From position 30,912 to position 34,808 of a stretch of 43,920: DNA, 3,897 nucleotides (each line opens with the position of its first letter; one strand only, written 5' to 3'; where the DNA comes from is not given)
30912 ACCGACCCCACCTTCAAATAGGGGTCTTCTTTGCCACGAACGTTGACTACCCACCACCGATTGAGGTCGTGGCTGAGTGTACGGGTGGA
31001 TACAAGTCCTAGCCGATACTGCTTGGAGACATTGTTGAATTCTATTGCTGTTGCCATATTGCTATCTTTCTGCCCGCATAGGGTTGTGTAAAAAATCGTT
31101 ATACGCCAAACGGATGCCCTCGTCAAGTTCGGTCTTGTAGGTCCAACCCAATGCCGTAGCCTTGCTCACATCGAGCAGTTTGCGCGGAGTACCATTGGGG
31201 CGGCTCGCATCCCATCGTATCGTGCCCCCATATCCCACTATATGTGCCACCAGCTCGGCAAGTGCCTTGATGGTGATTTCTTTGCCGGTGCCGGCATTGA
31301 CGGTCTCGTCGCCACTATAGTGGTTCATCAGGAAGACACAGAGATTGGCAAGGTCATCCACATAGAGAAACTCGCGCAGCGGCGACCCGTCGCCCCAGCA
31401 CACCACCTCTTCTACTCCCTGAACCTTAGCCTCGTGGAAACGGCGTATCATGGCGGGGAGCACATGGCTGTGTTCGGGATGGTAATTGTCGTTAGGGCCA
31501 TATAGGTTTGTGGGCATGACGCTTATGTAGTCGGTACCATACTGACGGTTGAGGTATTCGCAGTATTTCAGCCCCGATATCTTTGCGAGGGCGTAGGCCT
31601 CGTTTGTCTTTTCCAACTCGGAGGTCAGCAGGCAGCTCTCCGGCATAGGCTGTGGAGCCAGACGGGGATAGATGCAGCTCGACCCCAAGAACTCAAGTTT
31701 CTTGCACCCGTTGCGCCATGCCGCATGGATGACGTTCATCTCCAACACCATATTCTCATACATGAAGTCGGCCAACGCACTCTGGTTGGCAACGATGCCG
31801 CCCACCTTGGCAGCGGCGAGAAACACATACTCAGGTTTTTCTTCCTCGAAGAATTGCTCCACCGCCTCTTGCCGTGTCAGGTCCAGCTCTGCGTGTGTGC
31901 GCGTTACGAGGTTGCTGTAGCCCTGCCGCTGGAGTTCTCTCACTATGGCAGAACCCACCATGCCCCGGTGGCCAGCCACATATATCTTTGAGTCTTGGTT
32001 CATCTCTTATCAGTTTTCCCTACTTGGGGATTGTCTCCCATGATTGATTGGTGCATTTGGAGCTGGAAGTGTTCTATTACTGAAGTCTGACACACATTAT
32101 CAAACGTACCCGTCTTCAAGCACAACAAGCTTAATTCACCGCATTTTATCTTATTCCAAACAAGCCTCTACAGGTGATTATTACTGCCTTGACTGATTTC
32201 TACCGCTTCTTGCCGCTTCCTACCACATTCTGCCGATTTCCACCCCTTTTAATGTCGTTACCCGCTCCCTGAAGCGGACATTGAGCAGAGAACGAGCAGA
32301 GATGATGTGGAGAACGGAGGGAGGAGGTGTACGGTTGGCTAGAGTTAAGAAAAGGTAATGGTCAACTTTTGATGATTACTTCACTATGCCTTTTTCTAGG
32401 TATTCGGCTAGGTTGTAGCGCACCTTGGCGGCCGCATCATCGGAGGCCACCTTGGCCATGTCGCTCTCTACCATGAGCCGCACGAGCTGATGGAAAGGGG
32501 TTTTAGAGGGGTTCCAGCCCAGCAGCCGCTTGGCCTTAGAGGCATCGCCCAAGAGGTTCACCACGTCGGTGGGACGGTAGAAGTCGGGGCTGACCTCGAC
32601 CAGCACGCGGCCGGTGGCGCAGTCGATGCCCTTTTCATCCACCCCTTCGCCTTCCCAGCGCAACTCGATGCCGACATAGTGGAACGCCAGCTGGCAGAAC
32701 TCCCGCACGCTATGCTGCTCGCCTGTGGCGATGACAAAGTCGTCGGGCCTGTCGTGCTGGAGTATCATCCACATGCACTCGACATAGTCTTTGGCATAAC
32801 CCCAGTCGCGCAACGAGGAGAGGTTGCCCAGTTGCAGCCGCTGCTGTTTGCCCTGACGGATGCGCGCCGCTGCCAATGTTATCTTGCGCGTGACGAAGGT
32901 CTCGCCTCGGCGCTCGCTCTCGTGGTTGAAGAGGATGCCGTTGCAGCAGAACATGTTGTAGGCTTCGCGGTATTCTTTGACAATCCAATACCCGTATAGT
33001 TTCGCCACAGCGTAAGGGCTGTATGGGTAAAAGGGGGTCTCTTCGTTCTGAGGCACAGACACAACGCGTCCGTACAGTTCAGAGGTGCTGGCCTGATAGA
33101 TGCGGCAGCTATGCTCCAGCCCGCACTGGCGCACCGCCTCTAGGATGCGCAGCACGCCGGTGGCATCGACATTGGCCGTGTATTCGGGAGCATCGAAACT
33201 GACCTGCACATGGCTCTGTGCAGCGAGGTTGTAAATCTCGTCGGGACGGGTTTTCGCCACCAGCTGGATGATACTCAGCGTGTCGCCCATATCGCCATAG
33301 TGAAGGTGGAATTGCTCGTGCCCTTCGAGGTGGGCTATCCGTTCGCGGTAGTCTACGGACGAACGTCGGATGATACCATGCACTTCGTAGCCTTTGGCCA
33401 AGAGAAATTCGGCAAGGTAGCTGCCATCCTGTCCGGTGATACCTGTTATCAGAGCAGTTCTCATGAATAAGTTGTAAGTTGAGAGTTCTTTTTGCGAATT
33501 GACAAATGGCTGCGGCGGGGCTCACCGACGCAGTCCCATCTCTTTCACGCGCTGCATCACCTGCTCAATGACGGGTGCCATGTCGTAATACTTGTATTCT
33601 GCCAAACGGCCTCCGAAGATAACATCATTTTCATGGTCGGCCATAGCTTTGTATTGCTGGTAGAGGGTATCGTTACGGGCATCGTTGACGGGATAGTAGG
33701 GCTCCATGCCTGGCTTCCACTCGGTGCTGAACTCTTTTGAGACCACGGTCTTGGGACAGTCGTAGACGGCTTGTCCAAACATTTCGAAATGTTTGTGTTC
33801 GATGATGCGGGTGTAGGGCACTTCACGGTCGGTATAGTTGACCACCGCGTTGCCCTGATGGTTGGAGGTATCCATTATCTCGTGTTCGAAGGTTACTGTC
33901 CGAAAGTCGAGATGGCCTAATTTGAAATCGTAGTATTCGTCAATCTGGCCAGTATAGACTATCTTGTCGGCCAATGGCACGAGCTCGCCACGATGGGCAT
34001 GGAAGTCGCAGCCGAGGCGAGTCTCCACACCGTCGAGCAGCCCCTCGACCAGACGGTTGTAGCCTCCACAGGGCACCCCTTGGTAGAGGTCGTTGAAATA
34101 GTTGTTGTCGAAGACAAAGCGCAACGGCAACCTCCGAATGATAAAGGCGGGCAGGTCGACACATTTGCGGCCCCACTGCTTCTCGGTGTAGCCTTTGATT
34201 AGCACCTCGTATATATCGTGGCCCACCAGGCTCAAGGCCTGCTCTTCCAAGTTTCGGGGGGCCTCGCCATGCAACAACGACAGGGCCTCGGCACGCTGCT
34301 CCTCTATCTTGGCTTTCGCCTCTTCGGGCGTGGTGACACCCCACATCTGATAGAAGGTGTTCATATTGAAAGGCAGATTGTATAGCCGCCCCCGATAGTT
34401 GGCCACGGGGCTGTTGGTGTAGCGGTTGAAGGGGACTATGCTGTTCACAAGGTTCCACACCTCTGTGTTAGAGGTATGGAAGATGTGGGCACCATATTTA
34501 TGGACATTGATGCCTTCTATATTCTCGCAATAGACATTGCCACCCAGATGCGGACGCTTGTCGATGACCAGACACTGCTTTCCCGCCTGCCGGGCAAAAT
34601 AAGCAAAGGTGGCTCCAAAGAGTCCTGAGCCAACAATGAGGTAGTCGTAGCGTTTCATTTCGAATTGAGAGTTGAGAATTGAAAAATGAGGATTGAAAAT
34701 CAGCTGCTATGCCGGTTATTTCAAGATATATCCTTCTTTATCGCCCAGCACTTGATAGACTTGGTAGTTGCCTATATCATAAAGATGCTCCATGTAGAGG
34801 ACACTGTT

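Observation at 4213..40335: Self-contained 36-kb, 33-gene glycan locus with both ABC (Wzm/Wzt) and Wza/Wzc export components but no Wzx or clear Wzy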

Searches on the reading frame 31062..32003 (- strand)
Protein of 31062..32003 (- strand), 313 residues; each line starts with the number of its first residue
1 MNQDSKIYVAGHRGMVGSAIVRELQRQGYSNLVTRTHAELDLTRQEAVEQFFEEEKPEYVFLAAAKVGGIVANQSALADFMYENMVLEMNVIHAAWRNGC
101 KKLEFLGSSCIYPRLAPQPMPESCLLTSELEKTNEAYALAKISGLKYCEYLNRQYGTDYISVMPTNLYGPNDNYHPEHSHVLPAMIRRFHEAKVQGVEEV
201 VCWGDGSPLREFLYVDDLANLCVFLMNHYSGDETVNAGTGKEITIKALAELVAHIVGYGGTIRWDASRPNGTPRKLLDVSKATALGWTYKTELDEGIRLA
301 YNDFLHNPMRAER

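Call 5: search_protein_families(library=pfam, proteins=[window:31062-32003:-], max_evalue=0.01)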
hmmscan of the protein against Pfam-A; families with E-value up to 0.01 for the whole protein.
window:31062-32003:- (313 aa): 4 families
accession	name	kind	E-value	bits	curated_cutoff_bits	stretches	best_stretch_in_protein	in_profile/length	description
PF01370.27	Epimerase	-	7.4e-63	212.6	20.9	1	7-238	1-240/240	NAD dependent epimerase/dehydratase family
PF16363.11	GDP_Man_Dehyd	-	1.8e-15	57.7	27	1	38-298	57-330/332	GDP-mannose 4,6 dehydratase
PF04321.23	RmlD_sub_bind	-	4.5e-08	33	27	1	6-65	2-60/287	RmlD substrate binding domain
PF02719.21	Polysacc_synt_2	-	0.00065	19.4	20.2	0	6-103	25-123/293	Polysaccharide biosynthesis protein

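Call 85: search_protein_families(library=ncbifam, proteins=[window:31062-32003:-], max_evalue=0.00001)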
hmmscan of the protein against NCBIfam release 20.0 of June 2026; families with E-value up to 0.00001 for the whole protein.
window:31062-32003:- (313 aa): 9 families
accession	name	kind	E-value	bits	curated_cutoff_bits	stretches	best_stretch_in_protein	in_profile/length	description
NF047922.1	GDPFucSynFcl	equivalog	4.2e-143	476.4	500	1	4-308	2-305/308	GDP-L-fucose synthase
TIGR01181.1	dTDP_gluc_dehyt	equivalog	4.8e-17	62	365.1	1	39-307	56-314/321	dTDP-glucose 4,6-dehydratase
TIGR04180.1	EDH_00030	hypoth_equivalog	3.6e-12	46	475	1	58-268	72-268/297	NAD-dependent 4,6-dehydratase LegB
TIGR01179.1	galE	equivalog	8.3e-12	44.6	262.3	1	35-301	49-322/332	UDP-glucose 4-epimerase GalE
TIGR02197.1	heptose_epim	equivalog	2.1e-10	40.3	274.6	1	7-264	1-268/316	ADP-glyceromanno-heptose 6-epimerase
NF007490.0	PRK10084.1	subfamily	6.8e-09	35.2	649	1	135-308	165-338/361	dTDP-glucose 4,6-dehydratase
NF007582.0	PRK10217.1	equivalog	4.3e-07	29.3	698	0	136-307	159-334/355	dTDP-glucose 4,6-dehydratase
TIGR01214.1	rmlD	equivalog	1.3e-06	27.8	224.05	1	6-66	1-60/285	dTDP-4-dehydrorhamnose reductase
NF008360.0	PRK11150.1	equivalog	2.7e-06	26.8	452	0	128-253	131-251/310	ADP-glyceromanno-heptose 6-epimerase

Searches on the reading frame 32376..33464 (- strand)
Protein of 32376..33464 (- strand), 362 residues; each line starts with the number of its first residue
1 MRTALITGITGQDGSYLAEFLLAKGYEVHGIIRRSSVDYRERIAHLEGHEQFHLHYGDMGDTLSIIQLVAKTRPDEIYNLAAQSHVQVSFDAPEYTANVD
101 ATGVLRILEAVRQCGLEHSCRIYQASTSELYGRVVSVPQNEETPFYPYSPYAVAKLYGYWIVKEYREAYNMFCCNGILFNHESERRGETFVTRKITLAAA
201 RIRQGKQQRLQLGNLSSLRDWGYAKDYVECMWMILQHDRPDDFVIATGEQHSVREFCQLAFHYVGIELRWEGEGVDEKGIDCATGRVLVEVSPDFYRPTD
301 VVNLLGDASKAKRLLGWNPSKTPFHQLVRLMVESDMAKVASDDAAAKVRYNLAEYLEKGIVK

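Call 5: search_protein_families(library=pfam, proteins=[window:32376-33464:-], max_evalue=0.01)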
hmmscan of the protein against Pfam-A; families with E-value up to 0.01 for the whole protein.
window:32376-33464:- (362 aa): 4 families
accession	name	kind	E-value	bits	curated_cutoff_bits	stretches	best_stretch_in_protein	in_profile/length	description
PF16363.11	GDP_Man_Dehyd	-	2.5e-145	484.6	27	1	5-331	1-332/332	GDP-mannose 4,6 dehydratase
PF01370.27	Epimerase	-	1.1e-72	244.7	20.9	1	4-246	1-240/240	NAD dependent epimerase/dehydratase family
PF04321.23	RmlD_sub_bind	-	2.4e-08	33.9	27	1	4-193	3-162/287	RmlD substrate binding domain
PF02719.21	Polysacc_synt_2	-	0.0092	15.6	20.2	0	5-118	2-122/293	Polysaccharide biosynthesis protein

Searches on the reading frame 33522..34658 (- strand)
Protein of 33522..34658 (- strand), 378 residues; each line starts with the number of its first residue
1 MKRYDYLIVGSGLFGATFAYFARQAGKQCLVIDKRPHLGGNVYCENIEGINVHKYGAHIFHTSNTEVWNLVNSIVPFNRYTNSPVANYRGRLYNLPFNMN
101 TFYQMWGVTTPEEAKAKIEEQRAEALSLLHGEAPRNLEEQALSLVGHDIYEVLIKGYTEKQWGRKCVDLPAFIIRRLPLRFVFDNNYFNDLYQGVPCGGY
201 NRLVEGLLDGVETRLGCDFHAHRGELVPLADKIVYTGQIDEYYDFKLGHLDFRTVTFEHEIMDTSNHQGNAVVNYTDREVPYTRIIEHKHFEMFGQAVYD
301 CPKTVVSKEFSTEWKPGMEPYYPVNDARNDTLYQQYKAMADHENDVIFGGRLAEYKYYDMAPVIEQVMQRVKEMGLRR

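Call 5: search_protein_families(library=pfam, proteins=[window:33522-34658:-], max_evalue=0.01)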
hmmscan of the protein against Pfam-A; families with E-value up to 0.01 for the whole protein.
window:33522-34658:- (378 aa): 7 families
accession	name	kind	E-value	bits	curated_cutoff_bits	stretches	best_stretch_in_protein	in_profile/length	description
PF03275.19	GLF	-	2.4e-76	256.4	26.3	1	153-357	2-203/203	UDP-galactopyranose mutase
PF13450.12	NAD_binding_8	-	1.1e-21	77.3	21.9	1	8-72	1-66/68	NAD(P)-binding Rossmann-like domain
PF01593.30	Amino_oxidase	-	1.9e-06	27.9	19.8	1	24-217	12-223/443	Flavin containing amine oxidoreductase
PF00890.30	FAD_binding_2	-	8.8e-06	25.6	20.4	1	5-41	1-37/414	FAD binding domain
PF01266.30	DAO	-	8.4e-05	22.7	27.9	1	5-40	1-37/353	FAD dependent oxidoreductase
PF12831.13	FAD_oxidored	-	0.0006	19.6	27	1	5-42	1-38/416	FAD dependent oxidoreductase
PF01494.25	FAD_binding_3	-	0.007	16.1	22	0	4-36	2-34/349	FAD binding domain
